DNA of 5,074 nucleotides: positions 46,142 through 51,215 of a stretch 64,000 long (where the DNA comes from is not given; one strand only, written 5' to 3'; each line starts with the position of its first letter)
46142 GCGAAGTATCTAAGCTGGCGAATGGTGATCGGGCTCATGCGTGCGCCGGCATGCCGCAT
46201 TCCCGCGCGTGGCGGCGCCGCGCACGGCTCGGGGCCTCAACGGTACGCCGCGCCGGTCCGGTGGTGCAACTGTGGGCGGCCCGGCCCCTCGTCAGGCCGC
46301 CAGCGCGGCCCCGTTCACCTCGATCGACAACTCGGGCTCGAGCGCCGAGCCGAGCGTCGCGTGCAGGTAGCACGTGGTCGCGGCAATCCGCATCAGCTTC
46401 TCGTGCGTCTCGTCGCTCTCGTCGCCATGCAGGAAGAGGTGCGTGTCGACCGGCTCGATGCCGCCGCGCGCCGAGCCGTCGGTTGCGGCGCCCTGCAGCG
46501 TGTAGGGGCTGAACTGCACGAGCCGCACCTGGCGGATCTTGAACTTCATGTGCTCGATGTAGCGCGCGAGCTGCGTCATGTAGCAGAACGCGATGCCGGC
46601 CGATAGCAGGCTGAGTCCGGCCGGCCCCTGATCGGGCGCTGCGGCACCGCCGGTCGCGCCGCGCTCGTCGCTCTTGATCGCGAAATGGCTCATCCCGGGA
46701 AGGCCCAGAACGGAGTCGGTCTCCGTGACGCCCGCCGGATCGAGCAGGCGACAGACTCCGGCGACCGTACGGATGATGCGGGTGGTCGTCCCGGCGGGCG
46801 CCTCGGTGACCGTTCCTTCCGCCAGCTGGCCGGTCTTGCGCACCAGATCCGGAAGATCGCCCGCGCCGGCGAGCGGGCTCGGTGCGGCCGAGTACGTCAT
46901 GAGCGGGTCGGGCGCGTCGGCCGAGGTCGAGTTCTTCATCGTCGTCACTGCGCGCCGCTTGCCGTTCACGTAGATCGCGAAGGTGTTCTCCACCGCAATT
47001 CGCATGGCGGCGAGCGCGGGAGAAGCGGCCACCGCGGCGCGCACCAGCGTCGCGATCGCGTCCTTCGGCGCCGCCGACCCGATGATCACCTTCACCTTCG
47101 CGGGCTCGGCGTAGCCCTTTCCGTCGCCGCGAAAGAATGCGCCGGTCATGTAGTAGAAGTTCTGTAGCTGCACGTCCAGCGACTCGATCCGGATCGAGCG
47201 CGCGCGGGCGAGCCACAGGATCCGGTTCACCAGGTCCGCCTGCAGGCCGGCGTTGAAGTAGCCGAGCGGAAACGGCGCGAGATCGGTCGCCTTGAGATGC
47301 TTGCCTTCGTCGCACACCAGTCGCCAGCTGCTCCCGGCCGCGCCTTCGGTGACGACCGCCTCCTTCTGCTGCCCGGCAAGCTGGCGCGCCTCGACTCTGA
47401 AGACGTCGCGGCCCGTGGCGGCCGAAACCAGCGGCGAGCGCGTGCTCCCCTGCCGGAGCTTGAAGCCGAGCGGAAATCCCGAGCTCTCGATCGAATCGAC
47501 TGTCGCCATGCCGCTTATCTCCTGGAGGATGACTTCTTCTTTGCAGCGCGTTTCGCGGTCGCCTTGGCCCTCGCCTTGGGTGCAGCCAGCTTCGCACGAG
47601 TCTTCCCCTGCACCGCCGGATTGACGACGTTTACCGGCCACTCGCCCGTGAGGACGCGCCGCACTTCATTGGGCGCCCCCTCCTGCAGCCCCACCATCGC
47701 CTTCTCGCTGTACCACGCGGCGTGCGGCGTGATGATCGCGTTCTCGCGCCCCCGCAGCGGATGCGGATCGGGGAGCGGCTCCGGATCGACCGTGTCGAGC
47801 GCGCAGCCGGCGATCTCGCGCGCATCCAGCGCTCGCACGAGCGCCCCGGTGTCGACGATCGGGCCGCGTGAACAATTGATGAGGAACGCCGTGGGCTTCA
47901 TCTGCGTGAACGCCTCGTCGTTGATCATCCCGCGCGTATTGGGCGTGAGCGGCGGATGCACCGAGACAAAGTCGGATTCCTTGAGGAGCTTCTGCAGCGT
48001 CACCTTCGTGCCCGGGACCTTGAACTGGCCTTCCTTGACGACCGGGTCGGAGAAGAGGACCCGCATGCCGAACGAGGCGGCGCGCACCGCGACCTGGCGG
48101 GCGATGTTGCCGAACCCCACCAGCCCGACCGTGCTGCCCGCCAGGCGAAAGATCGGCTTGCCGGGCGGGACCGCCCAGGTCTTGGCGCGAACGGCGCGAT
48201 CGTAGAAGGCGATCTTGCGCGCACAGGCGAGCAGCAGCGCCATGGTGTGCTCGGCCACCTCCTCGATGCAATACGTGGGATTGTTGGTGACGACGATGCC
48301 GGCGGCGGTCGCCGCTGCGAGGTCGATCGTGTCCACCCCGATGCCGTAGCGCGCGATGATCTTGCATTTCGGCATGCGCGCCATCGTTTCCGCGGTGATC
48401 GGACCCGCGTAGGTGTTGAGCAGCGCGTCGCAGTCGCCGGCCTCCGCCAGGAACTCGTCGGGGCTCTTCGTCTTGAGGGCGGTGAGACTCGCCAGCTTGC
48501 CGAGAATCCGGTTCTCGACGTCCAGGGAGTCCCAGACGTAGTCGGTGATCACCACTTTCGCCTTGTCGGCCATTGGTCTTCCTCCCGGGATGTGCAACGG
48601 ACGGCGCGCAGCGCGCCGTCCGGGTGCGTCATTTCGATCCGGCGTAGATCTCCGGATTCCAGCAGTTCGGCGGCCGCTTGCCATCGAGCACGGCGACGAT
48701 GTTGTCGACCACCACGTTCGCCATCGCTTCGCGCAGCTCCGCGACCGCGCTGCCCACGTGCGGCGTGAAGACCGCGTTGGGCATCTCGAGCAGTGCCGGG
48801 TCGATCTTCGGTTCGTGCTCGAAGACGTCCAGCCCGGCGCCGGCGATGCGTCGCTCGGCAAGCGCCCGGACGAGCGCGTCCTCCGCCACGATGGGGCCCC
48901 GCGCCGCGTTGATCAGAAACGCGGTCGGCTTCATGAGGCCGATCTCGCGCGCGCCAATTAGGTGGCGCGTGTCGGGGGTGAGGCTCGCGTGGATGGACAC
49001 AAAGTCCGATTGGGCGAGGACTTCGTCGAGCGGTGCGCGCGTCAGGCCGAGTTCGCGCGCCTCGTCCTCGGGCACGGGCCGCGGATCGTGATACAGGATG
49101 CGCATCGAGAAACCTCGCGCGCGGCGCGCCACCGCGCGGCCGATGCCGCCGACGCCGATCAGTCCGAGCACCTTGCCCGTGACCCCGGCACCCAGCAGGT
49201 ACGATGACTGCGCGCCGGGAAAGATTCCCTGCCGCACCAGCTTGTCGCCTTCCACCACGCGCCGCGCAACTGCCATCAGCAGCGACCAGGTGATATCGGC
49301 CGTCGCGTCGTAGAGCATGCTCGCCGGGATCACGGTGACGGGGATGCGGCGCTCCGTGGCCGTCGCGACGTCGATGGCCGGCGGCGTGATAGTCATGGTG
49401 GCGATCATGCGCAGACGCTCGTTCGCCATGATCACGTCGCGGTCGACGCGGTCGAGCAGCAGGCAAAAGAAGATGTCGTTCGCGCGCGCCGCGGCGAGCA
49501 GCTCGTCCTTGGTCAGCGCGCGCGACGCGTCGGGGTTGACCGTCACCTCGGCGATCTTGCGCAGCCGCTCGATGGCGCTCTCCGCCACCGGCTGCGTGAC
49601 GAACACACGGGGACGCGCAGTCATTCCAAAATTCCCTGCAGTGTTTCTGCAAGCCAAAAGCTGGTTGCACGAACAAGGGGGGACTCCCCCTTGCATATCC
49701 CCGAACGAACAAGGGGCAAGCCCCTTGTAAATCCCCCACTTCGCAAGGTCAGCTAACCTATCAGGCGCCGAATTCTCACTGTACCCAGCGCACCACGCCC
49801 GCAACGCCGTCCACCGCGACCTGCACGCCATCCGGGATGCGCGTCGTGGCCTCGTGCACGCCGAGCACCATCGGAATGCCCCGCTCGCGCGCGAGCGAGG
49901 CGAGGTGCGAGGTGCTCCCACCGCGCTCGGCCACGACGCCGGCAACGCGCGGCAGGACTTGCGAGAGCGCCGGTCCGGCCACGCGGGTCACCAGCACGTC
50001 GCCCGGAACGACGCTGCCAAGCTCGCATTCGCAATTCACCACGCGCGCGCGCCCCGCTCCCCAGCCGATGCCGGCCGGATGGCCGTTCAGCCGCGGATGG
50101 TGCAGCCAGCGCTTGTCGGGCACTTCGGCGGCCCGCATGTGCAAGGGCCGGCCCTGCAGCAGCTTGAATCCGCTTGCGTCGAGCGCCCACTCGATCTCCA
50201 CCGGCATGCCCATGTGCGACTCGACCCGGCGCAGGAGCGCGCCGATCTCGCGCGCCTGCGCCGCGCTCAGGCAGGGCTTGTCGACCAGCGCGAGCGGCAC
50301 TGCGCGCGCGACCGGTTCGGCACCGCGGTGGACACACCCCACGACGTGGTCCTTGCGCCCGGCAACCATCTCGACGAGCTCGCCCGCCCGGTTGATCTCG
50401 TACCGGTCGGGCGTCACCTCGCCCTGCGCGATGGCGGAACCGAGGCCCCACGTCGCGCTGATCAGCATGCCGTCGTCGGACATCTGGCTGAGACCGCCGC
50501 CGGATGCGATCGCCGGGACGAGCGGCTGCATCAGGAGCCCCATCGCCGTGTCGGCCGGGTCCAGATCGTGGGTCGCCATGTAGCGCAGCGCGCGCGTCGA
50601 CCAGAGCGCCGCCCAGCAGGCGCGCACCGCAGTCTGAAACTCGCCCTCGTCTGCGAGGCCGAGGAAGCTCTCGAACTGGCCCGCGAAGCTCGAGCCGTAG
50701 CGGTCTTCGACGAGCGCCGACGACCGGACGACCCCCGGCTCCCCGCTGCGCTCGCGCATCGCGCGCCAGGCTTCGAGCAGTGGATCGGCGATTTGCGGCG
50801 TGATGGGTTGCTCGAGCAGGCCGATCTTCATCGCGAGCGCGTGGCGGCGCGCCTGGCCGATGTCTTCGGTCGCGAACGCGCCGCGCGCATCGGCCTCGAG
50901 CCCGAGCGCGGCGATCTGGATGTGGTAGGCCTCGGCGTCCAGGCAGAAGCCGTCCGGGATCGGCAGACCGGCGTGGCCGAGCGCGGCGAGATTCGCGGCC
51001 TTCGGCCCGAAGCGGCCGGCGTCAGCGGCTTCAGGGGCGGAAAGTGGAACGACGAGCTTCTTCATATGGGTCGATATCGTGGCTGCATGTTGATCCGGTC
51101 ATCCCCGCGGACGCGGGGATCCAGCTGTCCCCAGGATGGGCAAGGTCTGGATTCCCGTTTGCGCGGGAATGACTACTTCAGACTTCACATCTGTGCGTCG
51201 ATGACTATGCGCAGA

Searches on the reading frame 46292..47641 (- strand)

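Call 8: search_protein_families(library=pfam, proteins=[window:46292-47641:-], max_evalue=0.001)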
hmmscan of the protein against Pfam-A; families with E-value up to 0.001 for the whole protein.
window:46292-47641:- (449 aa): 1 family
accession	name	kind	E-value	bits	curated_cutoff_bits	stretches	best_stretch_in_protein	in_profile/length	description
PF02566.24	OsmC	-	1.8e-11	44.8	27.5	1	337-436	3-97/100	OsmC-like protein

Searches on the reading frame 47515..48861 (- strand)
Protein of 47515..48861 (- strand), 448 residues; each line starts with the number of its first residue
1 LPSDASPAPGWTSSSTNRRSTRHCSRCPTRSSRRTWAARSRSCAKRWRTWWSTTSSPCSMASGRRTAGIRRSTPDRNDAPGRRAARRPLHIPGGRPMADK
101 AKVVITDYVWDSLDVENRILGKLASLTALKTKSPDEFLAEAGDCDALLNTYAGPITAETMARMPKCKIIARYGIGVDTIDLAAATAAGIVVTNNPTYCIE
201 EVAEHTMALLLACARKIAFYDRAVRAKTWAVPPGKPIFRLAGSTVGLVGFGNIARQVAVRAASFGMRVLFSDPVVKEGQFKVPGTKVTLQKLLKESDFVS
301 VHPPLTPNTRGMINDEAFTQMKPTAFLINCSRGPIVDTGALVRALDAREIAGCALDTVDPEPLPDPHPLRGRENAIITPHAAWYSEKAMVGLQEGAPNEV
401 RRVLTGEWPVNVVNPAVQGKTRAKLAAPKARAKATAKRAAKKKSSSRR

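Call 32: search_protein_families(library=pfam, proteins=[window:47515-48861:-], max_evalue=0.0001)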
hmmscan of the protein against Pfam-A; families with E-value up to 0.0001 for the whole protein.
window:47515-48861:- (448 aa): 2 families
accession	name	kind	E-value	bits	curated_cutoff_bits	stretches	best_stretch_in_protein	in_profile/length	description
PF02826.25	2-Hacid_dh_C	-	1.5e-58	197.6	25.1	1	207-382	1-178/178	D-isomer specific 2-hydroxyacid dehydrogenase, NAD binding domain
PF00389.36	2-Hacid_dh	-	3.8e-26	91.8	24.6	1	118-414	13-134/134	D-isomer specific 2-hydroxyacid dehydrogenase, catalytic domain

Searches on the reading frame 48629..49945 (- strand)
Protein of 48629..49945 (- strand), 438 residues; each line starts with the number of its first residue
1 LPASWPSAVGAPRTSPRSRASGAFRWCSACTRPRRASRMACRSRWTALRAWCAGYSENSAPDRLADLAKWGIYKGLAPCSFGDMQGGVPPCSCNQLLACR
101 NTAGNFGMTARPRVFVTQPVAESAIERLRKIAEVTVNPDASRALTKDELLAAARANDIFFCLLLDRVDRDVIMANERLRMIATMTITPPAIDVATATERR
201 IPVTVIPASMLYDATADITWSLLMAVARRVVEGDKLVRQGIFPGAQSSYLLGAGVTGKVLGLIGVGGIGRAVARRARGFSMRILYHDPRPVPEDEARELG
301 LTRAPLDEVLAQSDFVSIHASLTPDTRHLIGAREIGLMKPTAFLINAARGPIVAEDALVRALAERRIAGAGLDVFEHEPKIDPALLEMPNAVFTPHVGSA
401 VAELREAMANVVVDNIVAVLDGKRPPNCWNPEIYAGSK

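Call 32: search_protein_families(library=pfam, proteins=[window:48629-49945:-], max_evalue=0.0001)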
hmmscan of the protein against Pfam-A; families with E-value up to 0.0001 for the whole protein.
window:48629-49945:- (438 aa): 2 families
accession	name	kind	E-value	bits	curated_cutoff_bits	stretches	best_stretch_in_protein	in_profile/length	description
PF02826.25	2-Hacid_dh_C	-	1.9e-59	200.5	25.1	1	221-398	2-178/178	D-isomer specific 2-hydroxyacid dehydrogenase, NAD binding domain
PF00389.36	2-Hacid_dh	-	2.4e-17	63.3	24.6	1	114-430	1-134/134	D-isomer specific 2-hydroxyacid dehydrogenase, catalytic domain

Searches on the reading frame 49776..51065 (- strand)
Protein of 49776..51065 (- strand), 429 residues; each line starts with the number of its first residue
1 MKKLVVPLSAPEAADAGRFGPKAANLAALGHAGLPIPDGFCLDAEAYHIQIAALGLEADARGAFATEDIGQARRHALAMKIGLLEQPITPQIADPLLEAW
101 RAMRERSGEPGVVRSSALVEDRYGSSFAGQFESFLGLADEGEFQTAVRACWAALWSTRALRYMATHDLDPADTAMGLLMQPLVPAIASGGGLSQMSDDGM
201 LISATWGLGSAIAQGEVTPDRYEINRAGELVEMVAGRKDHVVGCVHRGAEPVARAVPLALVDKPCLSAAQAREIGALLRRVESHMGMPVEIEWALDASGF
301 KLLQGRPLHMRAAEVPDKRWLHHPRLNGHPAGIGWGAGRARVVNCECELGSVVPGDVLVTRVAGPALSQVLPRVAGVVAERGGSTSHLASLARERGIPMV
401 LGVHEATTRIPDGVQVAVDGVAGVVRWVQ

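Call 32: search_protein_families(library=pfam, proteins=[window:49776-51065:-], max_evalue=0.0001)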
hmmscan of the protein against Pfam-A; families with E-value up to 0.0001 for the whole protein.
window:49776-51065:- (429 aa): 2 families
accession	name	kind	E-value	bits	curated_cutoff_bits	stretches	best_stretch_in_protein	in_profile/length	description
PF01326.24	PPDK_N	-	1.6e-55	189.2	27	1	19-314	4-315/328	Pyruvate phosphate dikinase, AMP/ATP-binding domain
PF00391.29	PEP-utilizers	-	1.3e-18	66.7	23.1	1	354-423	3-72/72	PEP-utilising enzyme, mobile domain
